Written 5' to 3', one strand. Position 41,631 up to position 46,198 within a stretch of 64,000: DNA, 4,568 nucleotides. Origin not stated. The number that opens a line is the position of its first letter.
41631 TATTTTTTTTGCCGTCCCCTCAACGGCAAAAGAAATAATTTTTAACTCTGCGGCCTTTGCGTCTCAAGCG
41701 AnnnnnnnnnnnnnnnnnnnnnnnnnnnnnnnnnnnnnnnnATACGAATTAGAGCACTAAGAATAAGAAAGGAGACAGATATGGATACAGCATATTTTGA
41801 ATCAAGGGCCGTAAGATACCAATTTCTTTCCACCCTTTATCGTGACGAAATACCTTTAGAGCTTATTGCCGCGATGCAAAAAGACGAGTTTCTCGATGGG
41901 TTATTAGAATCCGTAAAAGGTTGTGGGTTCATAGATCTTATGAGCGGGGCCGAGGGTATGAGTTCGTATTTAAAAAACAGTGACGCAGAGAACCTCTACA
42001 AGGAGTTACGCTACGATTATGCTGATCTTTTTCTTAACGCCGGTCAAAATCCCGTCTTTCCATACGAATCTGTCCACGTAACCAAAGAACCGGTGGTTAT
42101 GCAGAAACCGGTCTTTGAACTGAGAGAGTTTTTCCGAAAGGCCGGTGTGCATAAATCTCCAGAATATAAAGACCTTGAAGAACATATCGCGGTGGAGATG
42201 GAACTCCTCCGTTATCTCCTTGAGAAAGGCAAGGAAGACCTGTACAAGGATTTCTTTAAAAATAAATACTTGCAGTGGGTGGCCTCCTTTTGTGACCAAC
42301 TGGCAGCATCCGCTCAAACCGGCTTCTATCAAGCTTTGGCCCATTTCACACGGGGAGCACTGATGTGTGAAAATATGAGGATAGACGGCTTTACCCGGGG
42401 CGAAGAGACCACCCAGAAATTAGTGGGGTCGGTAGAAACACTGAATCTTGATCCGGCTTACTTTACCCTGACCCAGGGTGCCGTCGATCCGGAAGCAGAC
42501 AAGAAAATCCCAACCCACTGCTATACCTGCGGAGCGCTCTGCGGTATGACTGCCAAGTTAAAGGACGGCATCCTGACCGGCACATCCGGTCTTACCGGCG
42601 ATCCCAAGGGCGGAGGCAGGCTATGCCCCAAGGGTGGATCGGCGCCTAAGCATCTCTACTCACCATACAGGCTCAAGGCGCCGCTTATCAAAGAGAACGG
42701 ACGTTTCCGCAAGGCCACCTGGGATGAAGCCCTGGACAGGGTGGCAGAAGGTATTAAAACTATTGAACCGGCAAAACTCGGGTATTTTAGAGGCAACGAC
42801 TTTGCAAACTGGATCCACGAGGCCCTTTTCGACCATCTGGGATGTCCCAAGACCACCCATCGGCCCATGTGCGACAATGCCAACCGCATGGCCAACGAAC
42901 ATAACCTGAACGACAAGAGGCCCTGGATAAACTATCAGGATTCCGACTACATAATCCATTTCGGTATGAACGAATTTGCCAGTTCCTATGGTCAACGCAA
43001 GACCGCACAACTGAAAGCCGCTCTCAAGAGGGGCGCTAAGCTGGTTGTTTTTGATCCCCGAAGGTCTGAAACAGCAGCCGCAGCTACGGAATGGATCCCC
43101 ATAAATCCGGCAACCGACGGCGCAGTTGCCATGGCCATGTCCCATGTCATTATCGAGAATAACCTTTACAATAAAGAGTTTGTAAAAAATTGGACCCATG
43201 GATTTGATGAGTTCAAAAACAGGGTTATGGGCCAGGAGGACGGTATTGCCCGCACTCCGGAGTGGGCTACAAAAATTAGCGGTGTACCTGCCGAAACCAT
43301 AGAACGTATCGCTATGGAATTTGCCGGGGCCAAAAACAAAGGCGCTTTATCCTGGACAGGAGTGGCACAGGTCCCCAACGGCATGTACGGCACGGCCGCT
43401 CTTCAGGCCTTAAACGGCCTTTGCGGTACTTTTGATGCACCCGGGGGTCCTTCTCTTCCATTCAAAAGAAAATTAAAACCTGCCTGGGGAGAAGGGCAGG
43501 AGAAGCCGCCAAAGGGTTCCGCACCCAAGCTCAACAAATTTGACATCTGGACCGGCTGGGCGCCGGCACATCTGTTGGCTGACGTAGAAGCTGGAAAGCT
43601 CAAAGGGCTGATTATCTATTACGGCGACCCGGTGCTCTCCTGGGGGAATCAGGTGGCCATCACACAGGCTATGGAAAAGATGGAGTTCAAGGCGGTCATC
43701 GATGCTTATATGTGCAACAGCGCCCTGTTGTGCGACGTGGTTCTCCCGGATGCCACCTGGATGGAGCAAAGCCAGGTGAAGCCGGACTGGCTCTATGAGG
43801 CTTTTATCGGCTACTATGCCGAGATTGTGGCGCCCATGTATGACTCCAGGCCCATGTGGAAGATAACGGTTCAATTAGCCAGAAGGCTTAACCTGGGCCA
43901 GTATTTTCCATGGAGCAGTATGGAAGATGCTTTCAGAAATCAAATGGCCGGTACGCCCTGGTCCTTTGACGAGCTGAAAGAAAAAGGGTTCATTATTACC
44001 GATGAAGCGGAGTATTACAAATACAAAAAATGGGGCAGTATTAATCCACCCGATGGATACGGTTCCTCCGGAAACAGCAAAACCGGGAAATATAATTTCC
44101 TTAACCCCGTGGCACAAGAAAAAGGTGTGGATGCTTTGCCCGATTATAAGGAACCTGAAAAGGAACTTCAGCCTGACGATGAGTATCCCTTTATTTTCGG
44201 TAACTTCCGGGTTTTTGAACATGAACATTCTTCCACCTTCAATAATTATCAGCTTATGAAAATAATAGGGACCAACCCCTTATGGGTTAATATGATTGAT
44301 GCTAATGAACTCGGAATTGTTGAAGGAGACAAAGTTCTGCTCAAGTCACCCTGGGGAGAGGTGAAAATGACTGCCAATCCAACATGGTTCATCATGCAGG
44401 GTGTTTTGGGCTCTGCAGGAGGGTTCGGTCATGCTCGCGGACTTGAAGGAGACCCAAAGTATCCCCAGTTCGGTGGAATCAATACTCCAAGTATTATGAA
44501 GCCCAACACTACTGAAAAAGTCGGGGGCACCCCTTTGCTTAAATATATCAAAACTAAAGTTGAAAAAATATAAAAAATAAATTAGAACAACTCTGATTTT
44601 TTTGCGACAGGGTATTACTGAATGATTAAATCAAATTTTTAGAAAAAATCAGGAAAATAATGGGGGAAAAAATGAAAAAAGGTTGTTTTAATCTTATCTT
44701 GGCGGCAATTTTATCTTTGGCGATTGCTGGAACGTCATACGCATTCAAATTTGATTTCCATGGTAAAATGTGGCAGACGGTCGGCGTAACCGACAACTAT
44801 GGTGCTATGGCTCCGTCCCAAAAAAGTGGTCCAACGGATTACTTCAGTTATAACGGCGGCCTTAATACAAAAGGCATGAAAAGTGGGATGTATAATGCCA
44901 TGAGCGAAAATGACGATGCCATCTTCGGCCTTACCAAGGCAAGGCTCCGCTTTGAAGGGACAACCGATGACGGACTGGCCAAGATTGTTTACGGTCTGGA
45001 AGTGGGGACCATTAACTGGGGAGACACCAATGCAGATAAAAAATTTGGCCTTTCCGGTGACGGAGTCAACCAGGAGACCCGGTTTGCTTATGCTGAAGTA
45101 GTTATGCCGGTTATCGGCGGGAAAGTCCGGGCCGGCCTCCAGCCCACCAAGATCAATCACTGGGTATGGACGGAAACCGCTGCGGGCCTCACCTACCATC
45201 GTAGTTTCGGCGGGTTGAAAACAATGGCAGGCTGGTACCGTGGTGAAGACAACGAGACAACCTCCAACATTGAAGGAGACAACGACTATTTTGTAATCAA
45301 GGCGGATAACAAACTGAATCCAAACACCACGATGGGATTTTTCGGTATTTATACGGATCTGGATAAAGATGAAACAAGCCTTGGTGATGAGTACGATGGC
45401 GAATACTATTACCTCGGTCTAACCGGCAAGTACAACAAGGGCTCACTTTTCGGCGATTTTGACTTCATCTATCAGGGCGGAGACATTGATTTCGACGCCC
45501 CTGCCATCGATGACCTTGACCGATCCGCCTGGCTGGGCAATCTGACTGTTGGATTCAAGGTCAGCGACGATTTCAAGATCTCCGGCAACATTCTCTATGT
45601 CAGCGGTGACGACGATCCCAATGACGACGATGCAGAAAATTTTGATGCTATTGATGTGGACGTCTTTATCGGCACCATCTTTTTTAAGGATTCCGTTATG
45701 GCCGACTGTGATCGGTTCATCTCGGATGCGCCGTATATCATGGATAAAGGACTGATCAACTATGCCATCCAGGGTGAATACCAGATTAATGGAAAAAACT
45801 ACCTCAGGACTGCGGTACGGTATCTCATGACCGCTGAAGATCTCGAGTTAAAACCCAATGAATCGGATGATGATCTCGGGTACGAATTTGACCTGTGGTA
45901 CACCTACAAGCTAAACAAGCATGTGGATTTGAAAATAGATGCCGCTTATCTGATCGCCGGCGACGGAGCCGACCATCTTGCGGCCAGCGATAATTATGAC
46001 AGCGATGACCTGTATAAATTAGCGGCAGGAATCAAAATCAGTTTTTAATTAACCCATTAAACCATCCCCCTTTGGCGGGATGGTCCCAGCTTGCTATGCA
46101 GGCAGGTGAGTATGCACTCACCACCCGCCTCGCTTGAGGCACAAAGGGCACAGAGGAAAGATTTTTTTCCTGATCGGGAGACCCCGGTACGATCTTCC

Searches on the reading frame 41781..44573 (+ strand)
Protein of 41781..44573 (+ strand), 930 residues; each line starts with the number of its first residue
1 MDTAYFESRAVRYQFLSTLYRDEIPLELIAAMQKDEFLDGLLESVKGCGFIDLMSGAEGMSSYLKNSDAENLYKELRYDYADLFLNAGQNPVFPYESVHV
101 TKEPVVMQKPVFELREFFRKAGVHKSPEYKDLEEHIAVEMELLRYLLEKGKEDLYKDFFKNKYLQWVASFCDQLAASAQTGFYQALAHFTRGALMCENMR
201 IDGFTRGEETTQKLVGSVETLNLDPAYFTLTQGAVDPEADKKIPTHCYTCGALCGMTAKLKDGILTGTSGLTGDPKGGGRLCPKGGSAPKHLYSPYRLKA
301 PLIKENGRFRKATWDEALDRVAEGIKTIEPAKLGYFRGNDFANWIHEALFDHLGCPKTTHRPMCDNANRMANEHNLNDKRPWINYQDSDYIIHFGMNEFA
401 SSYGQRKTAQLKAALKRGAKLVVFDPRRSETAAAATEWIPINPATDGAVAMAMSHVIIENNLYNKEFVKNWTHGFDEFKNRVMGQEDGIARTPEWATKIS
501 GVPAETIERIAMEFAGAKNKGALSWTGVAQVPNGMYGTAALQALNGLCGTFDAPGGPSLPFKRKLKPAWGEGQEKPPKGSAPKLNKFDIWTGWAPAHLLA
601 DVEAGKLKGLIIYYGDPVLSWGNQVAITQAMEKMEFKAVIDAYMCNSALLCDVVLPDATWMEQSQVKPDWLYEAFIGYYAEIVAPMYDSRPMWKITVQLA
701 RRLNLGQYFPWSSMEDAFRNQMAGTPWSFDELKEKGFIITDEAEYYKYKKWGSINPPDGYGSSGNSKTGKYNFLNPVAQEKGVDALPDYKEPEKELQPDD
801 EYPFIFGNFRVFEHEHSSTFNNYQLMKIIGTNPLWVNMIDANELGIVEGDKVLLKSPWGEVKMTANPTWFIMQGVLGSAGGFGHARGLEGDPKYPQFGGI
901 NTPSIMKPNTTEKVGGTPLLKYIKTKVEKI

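Call 16: search_protein_families(library=pfam, proteins=[window:41781-44573:+], max_evalue=0.01)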
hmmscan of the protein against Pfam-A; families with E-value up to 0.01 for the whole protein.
window:41781-44573:+ (930 aa): 4 families
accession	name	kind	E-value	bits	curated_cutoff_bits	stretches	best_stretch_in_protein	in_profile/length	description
PF00384.28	Molybdopterin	-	7.9e-33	114.4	24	1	297-701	1-352/353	Molybdopterin oxidoreductase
PF02613.20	Nitrate_red_del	-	1.2e-22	80.9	22.2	1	59-172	14-136/136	Nitrate reductase delta subunit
PF01568.27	Molydop_binding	-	3.3e-09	37.2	26.8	1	805-894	2-83/110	Molydopterin dinucleotide binding domain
PF04879.21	Molybdop_Fe4S4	-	4.4e-09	36.6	22.7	1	241-294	2-55/55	Molybdopterin oxidoreductase Fe4S4 domain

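Call 48: find_related_loci(query=window:41781-44573:+, collection=genome_contigs, flank=4000)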
Query window:41781-44573:+ (930 aa) in genome_contigs; peptide patterns used: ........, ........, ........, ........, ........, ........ (x = any residue, [..] = any of these).
135 stretches matched a pattern; 36 encode a relative of the query (tblastn E <= 1e-3); 36 distinct loci.
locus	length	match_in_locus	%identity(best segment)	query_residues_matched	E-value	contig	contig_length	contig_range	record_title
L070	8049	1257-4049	95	1-930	0e+0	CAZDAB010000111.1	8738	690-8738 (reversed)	MAG TPA_asm: uncultured Desulfobacteraceae bacterium isolate binchicken_co89_303 genome assembly, contig: NODE_16678_len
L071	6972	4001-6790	95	1-930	0e+0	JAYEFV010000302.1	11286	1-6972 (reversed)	MAG: Thermodesulfobacteriota bacterium isolate MAG263 MAG263_302, whole genome shotgun sequence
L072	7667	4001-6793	94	1-930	0e+0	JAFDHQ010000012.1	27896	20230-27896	MAG: Deltaproteobacteria bacterium isolate Meg22_1214_Bin_280 Meg22_1214_Bin_280_scaffold_5029, whole genome shotgun seq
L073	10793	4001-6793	89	1-930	0e+0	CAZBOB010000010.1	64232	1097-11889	MAG TPA_asm: uncultured Desulfobacteraceae bacterium isolate binchicken_co34_357 genome assembly, contig: NODE_528_lengt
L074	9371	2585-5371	88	1-929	0e+0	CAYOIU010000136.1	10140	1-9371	MAG TPA_asm: uncultured Desulfobacteraceae bacterium isolate SRP214966_co4_492 genome assembly, contig: NODE_7359_length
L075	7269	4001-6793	85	1-930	0e+0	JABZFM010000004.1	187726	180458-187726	MAG: Desulfobacteraceae bacterium isolate Grevelingen_8MPa_metabat2.60 scaffold_78, whole genome shotgun sequence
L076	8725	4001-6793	85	1-930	0e+0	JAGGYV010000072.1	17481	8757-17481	MAG: Desulfobacteraceae bacterium isolate AUK187 PB_MBMC_141_c_000000000127, whole genome shotgun sequence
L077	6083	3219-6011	85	1-930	0e+0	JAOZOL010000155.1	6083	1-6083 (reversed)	MAG: Desulfobacterales bacterium isolate GMC4.maxbin2.077_sub GMC4_24021_length_6083_cov_21.726609, whole genome shotgun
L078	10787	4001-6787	84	2-929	0e+0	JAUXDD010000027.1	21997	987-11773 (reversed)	MAG: Desulfobacteraceae bacterium isolate CSMAG_2842 CSMAG_2842_k119_1557906_length_21997_cov_16.0000, whole genome shot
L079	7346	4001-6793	84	1-930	0e+0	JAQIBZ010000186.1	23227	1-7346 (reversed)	MAG: Desulfobacteraceae bacterium isolate GH14 k119_254483, whole genome shotgun sequence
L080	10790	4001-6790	82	1-930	0e+0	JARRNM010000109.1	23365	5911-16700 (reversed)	MAG: Deltaproteobacteria bacterium isolate Spart_124_MAG scaffold_3990, whole genome shotgun sequence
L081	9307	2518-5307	82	1-930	0e+0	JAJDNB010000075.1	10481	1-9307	MAG: Deltaproteobacteria bacterium isolate ALJrbin.12 k141_4253152, whole genome shotgun sequence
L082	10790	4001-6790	80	1-930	0e+0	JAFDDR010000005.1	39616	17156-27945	MAG: Deltaproteobacteria bacterium isolate Meg19_1012_Bin_18 Meg19_1012_Bin_18_scaffold_1513, whole genome shotgun seque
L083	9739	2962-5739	79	1-926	0e+0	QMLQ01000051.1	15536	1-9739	MAG: Deltaproteobacteria bacterium isolate B46_G9 B46_Guay9_scaffold_03158, whole genome shotgun sequence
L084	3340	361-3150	79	1-930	0e+0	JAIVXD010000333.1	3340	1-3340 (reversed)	MAG: Anaerolineales bacterium isolate HYP3_US_12_3 NODE_25142_length_3340_cov_0.802054, whole genome shotgun sequence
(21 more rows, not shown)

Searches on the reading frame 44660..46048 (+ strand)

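Call 70: search_protein_families(library=pfam, proteins=[window:44660-46048:+], max_evalue=0.001)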
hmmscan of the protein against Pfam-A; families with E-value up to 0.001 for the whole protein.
window:44660-46048:+ (462 aa): 2 families
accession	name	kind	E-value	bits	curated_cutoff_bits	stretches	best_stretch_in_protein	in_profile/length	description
PF03797.25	Autotransporter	-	1.3e-05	25.5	26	1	188-300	5-127/255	Autotransporter beta-domain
PF13372.12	Alginate_exp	-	0.00039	19.8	25.2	0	400-435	344-379/395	Alginate export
